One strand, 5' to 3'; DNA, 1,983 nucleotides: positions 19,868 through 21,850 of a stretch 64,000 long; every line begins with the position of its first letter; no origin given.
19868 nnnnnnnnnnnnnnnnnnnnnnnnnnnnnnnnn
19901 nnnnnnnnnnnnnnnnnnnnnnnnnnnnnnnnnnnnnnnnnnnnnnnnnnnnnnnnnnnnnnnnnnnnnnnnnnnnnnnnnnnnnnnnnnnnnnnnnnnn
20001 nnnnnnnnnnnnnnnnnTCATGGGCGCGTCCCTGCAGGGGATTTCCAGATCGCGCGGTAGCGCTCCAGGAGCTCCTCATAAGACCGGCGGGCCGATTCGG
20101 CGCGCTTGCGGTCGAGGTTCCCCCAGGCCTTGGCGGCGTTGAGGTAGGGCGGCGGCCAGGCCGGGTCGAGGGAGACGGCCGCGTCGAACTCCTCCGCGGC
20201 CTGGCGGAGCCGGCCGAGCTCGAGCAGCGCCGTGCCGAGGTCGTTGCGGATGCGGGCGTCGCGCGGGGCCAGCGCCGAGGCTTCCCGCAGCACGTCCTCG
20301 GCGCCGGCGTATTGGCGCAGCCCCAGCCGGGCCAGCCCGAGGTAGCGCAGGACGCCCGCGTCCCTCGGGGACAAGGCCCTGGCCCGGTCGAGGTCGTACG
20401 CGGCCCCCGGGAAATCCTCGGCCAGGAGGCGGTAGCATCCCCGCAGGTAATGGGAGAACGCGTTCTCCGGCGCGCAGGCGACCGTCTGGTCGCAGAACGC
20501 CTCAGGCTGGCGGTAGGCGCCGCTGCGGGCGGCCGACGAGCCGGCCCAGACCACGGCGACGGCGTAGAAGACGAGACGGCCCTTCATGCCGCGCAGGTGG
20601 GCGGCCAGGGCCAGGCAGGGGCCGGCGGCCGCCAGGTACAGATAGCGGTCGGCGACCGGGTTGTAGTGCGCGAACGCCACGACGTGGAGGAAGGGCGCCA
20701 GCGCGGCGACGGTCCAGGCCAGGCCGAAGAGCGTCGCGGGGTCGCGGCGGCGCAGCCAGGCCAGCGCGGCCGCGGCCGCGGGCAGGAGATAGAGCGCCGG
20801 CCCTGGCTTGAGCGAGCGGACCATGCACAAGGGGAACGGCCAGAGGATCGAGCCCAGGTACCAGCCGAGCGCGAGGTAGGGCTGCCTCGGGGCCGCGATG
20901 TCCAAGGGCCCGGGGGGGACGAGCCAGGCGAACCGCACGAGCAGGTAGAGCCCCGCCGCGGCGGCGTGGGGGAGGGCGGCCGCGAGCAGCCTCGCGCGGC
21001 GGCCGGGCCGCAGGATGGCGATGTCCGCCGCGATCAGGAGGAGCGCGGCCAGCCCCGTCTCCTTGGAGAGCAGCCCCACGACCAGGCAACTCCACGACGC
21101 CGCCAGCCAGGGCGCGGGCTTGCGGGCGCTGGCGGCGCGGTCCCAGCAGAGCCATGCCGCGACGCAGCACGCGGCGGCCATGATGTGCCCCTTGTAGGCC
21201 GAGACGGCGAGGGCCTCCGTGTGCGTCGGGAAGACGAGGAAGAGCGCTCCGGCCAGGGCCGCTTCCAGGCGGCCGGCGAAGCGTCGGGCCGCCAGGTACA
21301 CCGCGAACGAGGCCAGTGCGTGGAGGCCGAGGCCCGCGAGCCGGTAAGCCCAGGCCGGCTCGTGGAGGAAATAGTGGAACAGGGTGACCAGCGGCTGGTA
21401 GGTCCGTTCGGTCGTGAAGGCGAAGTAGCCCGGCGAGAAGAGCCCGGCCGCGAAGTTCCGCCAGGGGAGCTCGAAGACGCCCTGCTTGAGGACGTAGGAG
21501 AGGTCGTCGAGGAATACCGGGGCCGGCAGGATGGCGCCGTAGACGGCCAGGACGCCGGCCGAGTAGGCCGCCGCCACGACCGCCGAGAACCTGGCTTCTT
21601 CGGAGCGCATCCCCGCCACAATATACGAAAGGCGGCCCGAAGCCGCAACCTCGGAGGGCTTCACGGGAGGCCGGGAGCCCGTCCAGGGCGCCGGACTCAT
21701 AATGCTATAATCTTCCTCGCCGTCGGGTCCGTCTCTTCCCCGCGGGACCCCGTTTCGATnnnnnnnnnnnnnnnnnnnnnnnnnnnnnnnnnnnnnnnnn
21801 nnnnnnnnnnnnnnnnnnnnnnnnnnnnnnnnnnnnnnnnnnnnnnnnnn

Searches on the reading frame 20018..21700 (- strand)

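Call 32: search_protein_families(library=pfam, proteins=[window:20018-21700:-], max_evalue=0.001)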
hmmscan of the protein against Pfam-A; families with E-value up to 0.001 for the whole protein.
window:20018-21700:- (560 aa): 8 families
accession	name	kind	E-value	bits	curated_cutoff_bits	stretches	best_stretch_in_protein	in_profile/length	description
PF07719.23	TPR_2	-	2.7e-10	40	27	0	484-514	3-33/34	Tetratricopeptide repeat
PF13414.12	TPR_11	-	1.4e-07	31.5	26.8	0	489-525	1-37/42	TPR repeat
PF13431.12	TPR_17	-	1.5e-07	31.6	24.4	0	472-501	3-32/34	Tetratricopeptide repeat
PF14559.12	TPR_19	-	1e-06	29.4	25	1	461-520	4-62/68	Tetratricopeptide repeat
PF13432.12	TPR_16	-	1.1e-06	29.4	32.7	1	454-513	3-62/65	Tetratricopeptide repeat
PF13371.12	TPR_9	-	1.2e-05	25.7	35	0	471-514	18-61/73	Tetratricopeptide repeat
PF13181.12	TPR_8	-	3.7e-05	24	25.7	0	482-514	1-33/34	Tetratricopeptide repeat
PF00515.34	TPR_1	-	4.3e-05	23.6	27.8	0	482-513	1-32/34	Tetratricopeptide repeat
